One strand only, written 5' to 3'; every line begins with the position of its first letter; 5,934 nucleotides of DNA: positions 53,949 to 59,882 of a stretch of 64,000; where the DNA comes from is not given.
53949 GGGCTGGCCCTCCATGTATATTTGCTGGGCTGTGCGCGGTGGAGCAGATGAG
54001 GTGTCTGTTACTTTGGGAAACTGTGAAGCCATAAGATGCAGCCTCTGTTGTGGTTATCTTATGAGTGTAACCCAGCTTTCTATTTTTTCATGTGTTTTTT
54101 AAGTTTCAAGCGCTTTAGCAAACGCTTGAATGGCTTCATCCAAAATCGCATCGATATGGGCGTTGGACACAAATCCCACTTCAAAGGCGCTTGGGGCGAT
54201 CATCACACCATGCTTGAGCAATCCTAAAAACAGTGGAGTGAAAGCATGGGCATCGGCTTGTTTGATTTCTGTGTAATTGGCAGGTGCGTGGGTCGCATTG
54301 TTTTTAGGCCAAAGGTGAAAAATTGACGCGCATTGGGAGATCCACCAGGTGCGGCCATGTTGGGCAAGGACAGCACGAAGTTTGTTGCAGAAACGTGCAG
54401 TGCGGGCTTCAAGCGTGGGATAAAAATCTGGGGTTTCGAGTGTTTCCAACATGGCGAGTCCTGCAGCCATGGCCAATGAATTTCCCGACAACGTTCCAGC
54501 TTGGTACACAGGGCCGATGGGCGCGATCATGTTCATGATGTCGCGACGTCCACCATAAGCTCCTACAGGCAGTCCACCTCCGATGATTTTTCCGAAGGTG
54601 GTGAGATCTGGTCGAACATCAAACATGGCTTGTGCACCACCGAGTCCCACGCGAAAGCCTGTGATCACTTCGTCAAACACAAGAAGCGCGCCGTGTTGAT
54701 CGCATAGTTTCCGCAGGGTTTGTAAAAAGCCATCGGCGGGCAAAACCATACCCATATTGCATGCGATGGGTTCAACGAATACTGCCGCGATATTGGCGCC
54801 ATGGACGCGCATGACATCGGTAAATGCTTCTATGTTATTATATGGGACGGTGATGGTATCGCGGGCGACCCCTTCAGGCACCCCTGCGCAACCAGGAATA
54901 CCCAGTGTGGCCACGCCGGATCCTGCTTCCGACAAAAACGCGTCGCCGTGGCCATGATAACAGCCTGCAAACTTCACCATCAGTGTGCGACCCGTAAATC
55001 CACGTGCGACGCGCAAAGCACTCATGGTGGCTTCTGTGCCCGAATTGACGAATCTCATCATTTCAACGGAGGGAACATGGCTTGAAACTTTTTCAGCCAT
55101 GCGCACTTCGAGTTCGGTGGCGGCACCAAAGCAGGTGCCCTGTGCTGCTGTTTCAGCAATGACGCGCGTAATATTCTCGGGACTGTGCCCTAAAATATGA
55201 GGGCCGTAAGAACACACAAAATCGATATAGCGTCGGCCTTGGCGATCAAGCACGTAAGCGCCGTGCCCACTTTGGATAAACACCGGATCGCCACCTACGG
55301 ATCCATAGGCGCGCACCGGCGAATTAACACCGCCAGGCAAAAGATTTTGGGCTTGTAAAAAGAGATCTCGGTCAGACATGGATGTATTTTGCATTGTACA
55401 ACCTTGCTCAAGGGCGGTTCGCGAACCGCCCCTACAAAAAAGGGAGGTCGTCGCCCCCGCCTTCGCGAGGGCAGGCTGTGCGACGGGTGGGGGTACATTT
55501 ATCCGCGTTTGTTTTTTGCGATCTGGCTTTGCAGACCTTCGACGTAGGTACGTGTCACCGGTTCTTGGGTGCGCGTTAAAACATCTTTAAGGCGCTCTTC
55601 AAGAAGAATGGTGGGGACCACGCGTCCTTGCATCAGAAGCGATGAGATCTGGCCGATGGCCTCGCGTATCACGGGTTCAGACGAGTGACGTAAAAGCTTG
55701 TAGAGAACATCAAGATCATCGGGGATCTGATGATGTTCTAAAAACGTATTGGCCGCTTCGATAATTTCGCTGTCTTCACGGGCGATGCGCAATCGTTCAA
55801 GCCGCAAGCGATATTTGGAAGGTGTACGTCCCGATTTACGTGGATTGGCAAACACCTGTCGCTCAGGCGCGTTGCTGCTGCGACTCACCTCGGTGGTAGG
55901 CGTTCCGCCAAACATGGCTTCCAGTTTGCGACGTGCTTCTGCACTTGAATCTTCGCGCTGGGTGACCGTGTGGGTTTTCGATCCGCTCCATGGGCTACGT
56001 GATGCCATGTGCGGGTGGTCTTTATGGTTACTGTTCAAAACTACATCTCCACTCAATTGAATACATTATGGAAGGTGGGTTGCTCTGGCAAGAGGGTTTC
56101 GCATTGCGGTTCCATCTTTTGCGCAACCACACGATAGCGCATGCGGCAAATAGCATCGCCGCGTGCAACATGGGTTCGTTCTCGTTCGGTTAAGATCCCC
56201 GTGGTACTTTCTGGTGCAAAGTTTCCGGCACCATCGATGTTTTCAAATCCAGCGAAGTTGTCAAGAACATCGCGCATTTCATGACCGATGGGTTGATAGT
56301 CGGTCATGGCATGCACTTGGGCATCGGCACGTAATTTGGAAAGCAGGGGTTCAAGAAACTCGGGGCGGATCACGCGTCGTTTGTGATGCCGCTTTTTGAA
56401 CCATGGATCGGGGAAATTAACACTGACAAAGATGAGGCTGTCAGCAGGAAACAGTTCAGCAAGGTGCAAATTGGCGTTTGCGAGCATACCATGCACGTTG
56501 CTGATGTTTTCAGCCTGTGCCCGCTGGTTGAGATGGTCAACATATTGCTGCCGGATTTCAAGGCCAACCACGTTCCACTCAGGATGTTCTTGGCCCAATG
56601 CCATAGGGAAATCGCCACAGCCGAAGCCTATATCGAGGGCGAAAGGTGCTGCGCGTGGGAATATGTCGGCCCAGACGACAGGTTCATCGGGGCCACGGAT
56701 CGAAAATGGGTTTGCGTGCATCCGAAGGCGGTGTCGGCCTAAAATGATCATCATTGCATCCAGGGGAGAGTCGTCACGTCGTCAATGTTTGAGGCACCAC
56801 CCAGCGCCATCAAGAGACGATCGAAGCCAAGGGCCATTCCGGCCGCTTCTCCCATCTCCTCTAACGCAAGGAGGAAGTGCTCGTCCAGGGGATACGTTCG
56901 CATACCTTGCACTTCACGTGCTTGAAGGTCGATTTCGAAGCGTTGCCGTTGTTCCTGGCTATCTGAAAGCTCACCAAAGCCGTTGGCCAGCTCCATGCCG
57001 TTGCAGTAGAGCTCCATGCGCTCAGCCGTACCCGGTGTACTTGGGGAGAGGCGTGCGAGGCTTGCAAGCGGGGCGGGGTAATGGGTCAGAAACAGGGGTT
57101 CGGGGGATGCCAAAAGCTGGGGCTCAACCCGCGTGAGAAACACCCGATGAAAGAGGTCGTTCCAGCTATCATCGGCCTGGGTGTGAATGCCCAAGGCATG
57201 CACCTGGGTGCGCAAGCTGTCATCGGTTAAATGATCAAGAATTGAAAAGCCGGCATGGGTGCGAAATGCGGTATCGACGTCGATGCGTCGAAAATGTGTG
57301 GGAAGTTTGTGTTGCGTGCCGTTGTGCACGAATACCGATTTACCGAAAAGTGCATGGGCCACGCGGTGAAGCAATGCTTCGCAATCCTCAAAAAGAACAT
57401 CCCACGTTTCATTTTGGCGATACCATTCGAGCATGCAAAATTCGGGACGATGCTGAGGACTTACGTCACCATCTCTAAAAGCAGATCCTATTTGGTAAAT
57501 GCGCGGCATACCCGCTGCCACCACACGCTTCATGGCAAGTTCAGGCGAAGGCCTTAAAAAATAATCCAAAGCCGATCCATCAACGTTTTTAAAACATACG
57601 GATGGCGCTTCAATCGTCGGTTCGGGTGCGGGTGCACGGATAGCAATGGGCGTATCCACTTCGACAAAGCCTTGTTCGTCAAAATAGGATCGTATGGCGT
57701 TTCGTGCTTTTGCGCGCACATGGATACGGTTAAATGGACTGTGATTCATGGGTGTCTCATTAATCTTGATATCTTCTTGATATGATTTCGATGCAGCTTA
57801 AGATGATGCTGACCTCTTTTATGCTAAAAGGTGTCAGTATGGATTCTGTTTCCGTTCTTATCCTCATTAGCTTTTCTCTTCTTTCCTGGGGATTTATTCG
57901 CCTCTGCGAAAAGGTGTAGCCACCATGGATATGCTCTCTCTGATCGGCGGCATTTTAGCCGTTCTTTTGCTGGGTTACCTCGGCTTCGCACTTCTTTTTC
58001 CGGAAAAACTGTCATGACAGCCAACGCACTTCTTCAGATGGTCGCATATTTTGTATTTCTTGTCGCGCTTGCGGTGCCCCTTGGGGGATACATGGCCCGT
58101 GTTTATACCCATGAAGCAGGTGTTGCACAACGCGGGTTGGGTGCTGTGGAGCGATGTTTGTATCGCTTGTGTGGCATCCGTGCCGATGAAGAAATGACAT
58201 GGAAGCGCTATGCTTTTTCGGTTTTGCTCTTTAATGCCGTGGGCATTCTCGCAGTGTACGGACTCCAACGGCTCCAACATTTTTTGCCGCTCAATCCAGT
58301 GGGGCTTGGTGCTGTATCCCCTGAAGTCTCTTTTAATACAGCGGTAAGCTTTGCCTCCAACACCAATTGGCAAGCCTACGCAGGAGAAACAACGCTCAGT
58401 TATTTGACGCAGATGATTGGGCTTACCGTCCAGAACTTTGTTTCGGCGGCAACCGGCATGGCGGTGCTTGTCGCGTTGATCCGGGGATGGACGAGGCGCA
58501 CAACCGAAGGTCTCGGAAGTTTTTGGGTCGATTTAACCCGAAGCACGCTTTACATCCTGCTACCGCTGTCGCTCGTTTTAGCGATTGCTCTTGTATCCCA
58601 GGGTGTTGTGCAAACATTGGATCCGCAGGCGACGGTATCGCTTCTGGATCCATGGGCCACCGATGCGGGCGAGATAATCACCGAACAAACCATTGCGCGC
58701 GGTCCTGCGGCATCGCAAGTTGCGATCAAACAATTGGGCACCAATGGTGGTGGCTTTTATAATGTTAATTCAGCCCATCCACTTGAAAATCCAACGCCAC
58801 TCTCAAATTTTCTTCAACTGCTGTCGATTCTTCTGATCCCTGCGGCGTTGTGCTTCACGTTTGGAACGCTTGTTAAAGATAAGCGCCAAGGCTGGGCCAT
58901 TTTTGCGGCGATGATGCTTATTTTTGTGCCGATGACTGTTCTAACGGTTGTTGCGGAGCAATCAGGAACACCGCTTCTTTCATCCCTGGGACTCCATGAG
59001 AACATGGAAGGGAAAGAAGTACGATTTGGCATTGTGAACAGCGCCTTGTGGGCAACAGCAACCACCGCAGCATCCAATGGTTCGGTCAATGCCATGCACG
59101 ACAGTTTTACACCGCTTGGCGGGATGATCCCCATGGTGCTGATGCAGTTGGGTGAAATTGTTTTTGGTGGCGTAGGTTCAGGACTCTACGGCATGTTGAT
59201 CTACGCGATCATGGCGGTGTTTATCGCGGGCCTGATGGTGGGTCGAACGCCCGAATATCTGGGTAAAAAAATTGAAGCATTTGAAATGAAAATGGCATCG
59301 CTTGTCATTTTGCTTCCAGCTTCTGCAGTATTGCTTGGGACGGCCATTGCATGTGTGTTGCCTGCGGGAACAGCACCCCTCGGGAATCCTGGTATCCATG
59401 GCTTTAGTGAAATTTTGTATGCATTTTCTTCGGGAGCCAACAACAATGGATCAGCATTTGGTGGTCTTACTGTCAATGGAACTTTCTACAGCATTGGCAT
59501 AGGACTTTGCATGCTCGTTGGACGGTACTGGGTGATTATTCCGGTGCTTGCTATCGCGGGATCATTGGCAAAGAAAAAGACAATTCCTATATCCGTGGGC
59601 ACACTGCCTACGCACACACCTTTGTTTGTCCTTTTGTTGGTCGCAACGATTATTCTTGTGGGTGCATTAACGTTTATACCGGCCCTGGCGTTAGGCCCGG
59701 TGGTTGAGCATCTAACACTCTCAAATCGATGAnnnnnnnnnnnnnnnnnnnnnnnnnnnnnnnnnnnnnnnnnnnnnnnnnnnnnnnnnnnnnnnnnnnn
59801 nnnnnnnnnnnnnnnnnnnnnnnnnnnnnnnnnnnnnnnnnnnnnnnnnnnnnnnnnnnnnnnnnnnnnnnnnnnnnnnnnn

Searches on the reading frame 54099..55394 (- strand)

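Call 40: search_protein_families(library=pfam, proteins=[window:54099-55394:-], max_evalue=0.0001)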
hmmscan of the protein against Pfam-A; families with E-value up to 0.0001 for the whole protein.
window:54099-55394:- (431 aa): 1 family
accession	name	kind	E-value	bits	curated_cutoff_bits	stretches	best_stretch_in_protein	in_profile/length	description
PF00202.27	Aminotran_3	-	2.9e-71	240.7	30.5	1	34-346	5-333/403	Aminotransferase class-III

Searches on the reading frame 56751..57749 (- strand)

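Call 40: search_protein_families(library=pfam, proteins=[window:56751-57749:-], max_evalue=0.0001)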
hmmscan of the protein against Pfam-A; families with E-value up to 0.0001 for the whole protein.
window:56751-57749:- (332 aa): 1 family
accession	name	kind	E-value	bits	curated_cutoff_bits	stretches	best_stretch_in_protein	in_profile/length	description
PF00152.25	tRNA-synt_2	-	2e-46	158.9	25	1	7-331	20-307/308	tRNA synthetases class II (D, K and N)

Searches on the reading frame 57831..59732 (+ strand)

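Call 76: search_protein_families(library=pfam, proteins=[window:57831-59732:+], max_evalue=0.0001)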
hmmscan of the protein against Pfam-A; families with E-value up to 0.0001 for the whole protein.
window:57831-59732:+ (633 aa): 1 family
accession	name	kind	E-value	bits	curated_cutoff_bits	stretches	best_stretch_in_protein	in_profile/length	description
PF03814.21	KdpA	-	2.5e-246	818.6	22.6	1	72-628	2-548/548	Potassium-transporting ATPase A subunit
